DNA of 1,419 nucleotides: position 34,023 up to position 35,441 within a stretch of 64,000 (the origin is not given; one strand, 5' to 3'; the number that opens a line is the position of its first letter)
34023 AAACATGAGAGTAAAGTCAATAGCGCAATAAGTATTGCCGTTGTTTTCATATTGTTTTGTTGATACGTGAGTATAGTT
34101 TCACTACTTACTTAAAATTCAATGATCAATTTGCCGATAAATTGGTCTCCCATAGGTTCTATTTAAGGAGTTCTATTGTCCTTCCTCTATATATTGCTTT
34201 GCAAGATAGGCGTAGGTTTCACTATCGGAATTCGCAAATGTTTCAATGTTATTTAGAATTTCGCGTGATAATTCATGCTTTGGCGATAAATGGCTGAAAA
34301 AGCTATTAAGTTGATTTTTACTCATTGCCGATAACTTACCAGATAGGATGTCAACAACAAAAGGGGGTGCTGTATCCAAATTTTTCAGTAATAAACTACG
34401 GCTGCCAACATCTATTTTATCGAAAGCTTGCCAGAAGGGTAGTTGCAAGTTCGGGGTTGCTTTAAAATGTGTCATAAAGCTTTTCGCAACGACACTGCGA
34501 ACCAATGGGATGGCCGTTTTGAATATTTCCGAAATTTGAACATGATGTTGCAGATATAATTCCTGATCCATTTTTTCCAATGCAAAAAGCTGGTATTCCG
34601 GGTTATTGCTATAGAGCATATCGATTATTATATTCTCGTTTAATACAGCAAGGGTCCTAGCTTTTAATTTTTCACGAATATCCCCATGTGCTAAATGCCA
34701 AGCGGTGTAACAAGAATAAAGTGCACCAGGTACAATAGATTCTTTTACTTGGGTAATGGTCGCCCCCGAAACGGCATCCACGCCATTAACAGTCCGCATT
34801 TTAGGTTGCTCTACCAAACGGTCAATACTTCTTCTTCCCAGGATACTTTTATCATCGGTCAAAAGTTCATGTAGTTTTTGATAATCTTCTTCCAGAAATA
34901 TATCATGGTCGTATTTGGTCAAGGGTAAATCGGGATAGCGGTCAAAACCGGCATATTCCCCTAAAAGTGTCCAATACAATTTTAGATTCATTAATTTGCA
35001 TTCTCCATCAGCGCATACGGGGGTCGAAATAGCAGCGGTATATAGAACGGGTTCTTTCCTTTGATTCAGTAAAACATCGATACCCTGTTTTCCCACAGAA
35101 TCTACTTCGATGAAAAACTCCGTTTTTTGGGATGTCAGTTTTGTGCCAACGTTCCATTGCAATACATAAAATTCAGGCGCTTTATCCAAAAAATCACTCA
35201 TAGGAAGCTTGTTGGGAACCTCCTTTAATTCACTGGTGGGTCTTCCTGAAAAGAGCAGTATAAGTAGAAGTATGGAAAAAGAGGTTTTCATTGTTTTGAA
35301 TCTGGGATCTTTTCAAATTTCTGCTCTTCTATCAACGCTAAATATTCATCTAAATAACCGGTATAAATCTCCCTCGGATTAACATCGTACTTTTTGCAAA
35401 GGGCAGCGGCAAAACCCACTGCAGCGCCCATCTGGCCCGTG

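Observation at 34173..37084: Exported FAD-oxidoreductase coupled to a secreted SGAT (flavinylation-motif) protein inside a sulfatase operon (copy 1)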

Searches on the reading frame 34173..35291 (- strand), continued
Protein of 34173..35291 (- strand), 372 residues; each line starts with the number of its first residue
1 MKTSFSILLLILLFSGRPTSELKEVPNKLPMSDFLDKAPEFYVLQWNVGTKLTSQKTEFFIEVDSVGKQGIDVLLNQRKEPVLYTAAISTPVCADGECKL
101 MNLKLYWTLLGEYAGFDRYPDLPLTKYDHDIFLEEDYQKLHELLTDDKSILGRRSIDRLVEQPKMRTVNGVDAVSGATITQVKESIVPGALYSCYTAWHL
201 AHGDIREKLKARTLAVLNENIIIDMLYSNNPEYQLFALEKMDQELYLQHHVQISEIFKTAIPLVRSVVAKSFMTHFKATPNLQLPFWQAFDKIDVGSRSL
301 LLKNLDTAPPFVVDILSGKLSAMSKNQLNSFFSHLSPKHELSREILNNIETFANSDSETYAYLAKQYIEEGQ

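Call 58: search_protein_families(library=pfam, proteins=[L067:423-1955:+, L026:5121-6920:+, L035:12537-15644:+, L073:6730-7941:+, L054:14069-15733:+, L062:5495-8026:+, L022:12471-15839:+, L004:15247-17334:+, L004:17363-18934:+, L075:13714-15228:+], max_evalue=0.0001)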
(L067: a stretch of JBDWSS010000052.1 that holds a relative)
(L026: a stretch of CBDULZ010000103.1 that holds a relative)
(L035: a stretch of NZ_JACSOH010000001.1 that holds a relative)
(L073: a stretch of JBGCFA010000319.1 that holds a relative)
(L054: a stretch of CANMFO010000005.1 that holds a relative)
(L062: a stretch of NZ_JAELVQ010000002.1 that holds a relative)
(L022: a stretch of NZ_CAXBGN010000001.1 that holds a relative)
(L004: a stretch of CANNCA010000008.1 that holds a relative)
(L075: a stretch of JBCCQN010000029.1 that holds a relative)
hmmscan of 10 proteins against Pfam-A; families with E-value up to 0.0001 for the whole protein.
L067:423-1955:+ (510 aa): 2 families
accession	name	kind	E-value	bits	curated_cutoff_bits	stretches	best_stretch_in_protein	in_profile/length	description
PF00884.28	Sulfatase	-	1.5e-35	123.4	25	1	37-317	1-301/301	Sulfatase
PF16347.10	SGSH_C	-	1e-16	61.9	29.3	2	272-328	8-64/154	N-sulphoglucosamine sulphohydrolase, C-terminal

L026:5121-6920:+ (599 aa): 3 families
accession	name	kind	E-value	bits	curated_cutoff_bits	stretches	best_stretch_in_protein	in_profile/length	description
PF07980.17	SusD_RagB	-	1.3e-48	166.6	23.1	1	269-599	15-297/297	SusD family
PF14322.12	SusD-like_3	-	4.5e-22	79.7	27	1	34-221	11-191/191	Starch-binding associating with outer membrane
PF12771.13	SusD-like_2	-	8.9e-07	28.5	27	1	95-195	53-150/415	Starch-binding associating with outer membrane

L035:12537-15644:+ (1035 aa): 3 families
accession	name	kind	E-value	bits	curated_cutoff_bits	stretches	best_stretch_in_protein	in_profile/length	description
PF07715.20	Plug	-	2.6e-22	79.8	23.9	1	114-220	4-107/107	TonB-dependent Receptor Plug Domain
PF13715.12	CarbopepD_reg_2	-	9.3e-17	61.3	32.2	1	24-104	1-88/88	CarboxypepD_reg-like domain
PF13620.12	CarboxypepD_reg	-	1.9e-08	35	32.3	1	23-87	1-76/82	Carboxypeptidase regulatory-like domain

L073:6730-7941:+ (403 aa): 2 families
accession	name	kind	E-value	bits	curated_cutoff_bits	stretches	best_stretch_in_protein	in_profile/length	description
PF04616.20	Glyco_hydro_43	-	5.9e-14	52.5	32.2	1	91-212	12-112/288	Glycosyl hydrolases family 43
PF00251.26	Glyco_hydro_32N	-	3.9e-05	23.8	22.1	1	91-217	11-122/307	Glycosyl hydrolases family 32 N-terminal domain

L054:14069-15733:+ (554 aa): 1 family
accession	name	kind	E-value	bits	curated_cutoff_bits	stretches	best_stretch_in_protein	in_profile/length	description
PF00474.23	SSF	-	2.8e-35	122.4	22.8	1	33-421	1-406/406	Sodium:solute symporter family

L062:5495-8026:+ (843 aa): 0 families

L022:12471-15839:+ (1122 aa): 3 families
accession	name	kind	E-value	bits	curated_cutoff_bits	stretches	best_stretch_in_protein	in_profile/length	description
PF13517.12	FG-GAP_3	-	2.7e-67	223.7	26.9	7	267-329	1-60/61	FG-GAP-like repeat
PF01839.29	FG-GAP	-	3e-23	81.7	22.1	0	663-683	1-21/37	FG-GAP repeat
PF07593.17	UnbV_ASPIC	-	2.6e-19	69.3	23.4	1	542-608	1-67/68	ASPIC and UnbV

L004:15247-17334:+ (695 aa): 3 families
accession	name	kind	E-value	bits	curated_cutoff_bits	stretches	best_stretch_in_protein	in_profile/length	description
PF07944.18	Beta-AFase-like_GH127_cat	-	8.9e-92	308.4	24.9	1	68-469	3-374/376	Beta-L-arabinofuranosidase, GH127 catalytic domain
PF20736.2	Glyco_hydro127M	-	7.3e-26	90.6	24.2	1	481-576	2-95/95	Beta-L-arabinofuranosidase, GH127 middle domain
PF20737.2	Glyco_hydro127C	-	5.8e-21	74.4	23.7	1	579-691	2-71/71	Glycoside hydrolase family 127 C-terminal domain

L004:17363-18934:+ (523 aa): 3 families
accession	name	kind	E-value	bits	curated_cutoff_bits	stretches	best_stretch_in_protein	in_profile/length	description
PF00083.30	Sugar_tr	-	1.7e-86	291.3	22.3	2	12-345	2-335/452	Sugar (and other) transporter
PF07690.21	MFS_1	-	1.3e-34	120.1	33.4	1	16-346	2-287/347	Major Facilitator Superfamily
PF13347.12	MFS_2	-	1.4e-05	24.3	27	1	18-121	232-339/427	MFS/sugar transport protein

L075:13714-15228:+ (504 aa): 3 families
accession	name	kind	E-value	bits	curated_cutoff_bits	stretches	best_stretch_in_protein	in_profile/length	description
PF01120.23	Alpha_L_fucos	-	7.6e-107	358.1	25.2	1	29-391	9-345/345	Alpha-L-fucosidase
PF16757.11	Fucosidase_C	-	6.2e-17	62.4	25.6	1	423-502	5-88/88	Alpha-L-fucosidase C-terminal domain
PF14871.12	GHL6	-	5e-08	33.7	35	1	128-256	2-131/132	Hypothetical glycosyl hydrolase 6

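Call 65: search_protein_families(library=pfam, alignment_id=A3, max_evalue=1)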
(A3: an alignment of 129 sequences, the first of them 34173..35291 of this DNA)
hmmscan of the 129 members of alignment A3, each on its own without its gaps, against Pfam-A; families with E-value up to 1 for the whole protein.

A. member 1, window:34173-35291:- (372 aa): 1 family
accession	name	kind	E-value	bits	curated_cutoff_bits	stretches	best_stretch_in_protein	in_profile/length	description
PF04205.19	FMN_bind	-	0.068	14.3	22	1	167-180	51-64/77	FMN-binding domain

B. families by the number of members that match (of 129 scanned): 103 families (the first 25 are shown)
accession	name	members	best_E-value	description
PF04205.19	FMN_bind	13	0.028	FMN-binding domain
PF13646.12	HEAT_2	7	0.0016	HEAT repeats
PF16186.11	Arm_3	3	0.0017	Atypical Arm repeat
PF17035.10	BET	2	0.0032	Bromodomain extra-terminal - transcription regulation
PF13151.12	DUF3990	2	0.0061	Protein of unknown function (DUF3990)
PF15601.11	Imm70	2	0.03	Immunity protein 70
PF14904.11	FAM86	1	0.00087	Family of unknown function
PF11707.13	Npa1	1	0.0013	Ribosome 60S biogenesis N-terminal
PF14678.12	FANCI_S4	1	0.0013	FANCI solenoid 4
PF17610.7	DUF5505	1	0.0036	Family of unknown function (DUF5505)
PF09808.14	SNAPC1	1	0.0047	Small nuclear RNA activating complex (SNAPc), subunit 1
PF20769.2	YPEB_N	1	0.0057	YpeB N-terminal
PF05990.18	DUF900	1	0.01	Alpha/beta hydrolase of unknown function (DUF900)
PF01123.25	Stap_Strp_toxin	1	0.012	Staphylococcal/Streptococcal toxin, OB-fold domain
PF04793.17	Herpes_BBRF1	1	0.013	BRRF1-like protein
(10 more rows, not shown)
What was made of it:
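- On FMN_bind domain (PF04205; NqrC/RnfG type): 13 of 129 family members hit at E<=1, and the best E is 0.028 (call 65).
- Closest known: FMN_bind domain proteins. Different: Pfam scores are below threshold in all 129 members tested (call 65).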

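Call 80: search_protein_families(library=pfam, proteins=[L083:2439-3479:+, L062:5495-8026:+], max_evalue=0.01)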
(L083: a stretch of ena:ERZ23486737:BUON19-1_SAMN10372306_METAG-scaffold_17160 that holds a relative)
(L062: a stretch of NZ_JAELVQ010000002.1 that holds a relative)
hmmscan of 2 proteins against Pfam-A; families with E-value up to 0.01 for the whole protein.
L083:2439-3479:+ (347 aa): 2 families
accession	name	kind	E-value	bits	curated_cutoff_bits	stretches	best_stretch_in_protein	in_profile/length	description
PF13347.12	MFS_2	-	1.2e-46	159.5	27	1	13-332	1-306/427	MFS/sugar transport protein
PF07690.21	MFS_1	-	1.4e-18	67.4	33.4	1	25-336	11-289/347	Major Facilitator Superfamily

L062:5495-8026:+ (843 aa): 0 families

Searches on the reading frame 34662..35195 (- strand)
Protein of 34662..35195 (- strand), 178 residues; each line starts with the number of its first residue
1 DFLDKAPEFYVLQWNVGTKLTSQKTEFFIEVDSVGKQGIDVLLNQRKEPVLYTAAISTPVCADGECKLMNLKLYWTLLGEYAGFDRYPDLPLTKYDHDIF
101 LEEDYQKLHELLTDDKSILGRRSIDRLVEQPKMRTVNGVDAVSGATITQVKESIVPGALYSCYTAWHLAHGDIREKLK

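Call 50: predict_structure(alignment_id=A2)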
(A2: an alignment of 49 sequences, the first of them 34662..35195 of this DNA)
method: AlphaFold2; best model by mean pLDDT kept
length: 178 residues; sequences in the alignment: 49
mean_pLDDT: 89.4   pTM: 0.84
mean pLDDT of the five models: 89.4, 87.1, 86.3, 86.2, 85.7
residues with pLDDT >= 90: 129; 70-90: 30; 50-70: 13; < 50: 6
segments of 3 or more residues with pLDDT < 50: 139-144
pLDDT, mean of each block of 10 residues (from residue 1): 94 96 97 93 98 96 87 98 97 90 97 95 85 55 57 87 96 93
secondary structure, 60 per line:
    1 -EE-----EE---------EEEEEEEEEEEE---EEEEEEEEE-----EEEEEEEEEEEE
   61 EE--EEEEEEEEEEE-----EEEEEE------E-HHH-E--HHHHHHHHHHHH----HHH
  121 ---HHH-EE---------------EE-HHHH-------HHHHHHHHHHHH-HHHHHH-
elements in order: E20-31 E35-43 E49-62 E65-75 E81-86 H102-113 H148-151 H159-170 H172-177

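Call 53: fold_search(model_id=the predicted structure, library=pdb)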
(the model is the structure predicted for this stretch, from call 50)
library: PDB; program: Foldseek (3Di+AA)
matches with E <= 10: 274; with E <= 0.001: 0
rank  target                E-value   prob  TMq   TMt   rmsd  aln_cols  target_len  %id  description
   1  6ee1_C                6.6e-01  0.16  0.17  0.06  10.3        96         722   11  Crystal structure of Mycobacterium tuberculosis ICL2 in complex with acetyl-CoA (released 2019-08-14)
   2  9cq3_a                7.4e-01  0.03  0.15  0.07  19.0       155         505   12  The gap-filling complex with Pol mu engaged in the NHEJ pathway (released 2025-04-23)
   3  6ee1_D                9.4e-01  0.05  0.16  0.06  14.4       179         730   12  Crystal structure of Mycobacterium tuberculosis ICL2 in complex with acetyl-CoA (released 2019-08-14)
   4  8rza_A                1.1e+00  0.21  0.23  0.10   8.2        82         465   10  Ribonuclease W (released 2024-11-06)
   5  6ee1_B                1.4e+00  0.11  0.16  0.05  10.3        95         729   12  Crystal structure of Mycobacterium tuberculosis ICL2 in complex with acetyl-CoA (released 2019-08-14)
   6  1e7m                  1.5e+00  0.11  0.18  0.08   7.2        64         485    9  ACTIVE SITE MUTANT (D177->N) OF GLUCOSE 6-PHOSPHATE DEHYDROGENASE FROM LEUCONOSTOC MESENTEROIDES (released 2000-12-11)
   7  7zlx_C                1.5e+00  0.09  0.22  0.26  11.5        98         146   14  Crystal Structure of the TSG101-UEV domain:space group P21 (released 2022-06-22)
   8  4f6a_A                1.5e+00  0.08  0.16  0.18   9.4        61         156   11  High-resolution x-ray Structure of the tetramutant of BH1408 protein from Bacillus halodurans, Northeast Structural Ge (released 2012-06-13)
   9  4zm6_A                1.5e+00  0.07  0.13  0.04   9.3        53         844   15  A unique GCN5-related glucosamine N-acetyltransferase region exist in the fungal multi-domain GH3 beta-N-acetylglucosa (released 2015-12-09)
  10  8que_E                1.5e+00  0.04  0.12  0.05  12.2        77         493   13  Structure of the Bacteriophage PhiKZ non-virion RNA Polymerase bound to DNA and RNA (released 2024-07-31)
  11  7zlx_E                1.6e+00  0.08  0.23  0.27  11.2       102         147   17  Crystal Structure of the TSG101-UEV domain:space group P21 (released 2022-06-22)
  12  8wo8_A                1.7e+00  0.10  0.22  0.10  12.2       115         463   12  Crystal Structure of an RNA-binding protein, FAU-1, from Pyrococcus furiosus (released 2024-02-14)
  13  3k8a_B                1.8e+00  0.07  0.14  0.23  14.3        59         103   17  Neisseria gonorrhoeae PriB (released 2010-01-12)
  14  2f0r_A                1.9e+00  0.05  0.19  0.23  11.6       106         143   14  Crystallographic structure of human Tsg101 UEV domain (released 2006-03-28)
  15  9obo_A                1.9e+00  0.04  0.17  0.06  15.2       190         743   10  Crystal structure of Mycobacterium tuberculosis isocitrate lyase 2 fixed in the apo form with disulfide bonds (released 2026-03-18)
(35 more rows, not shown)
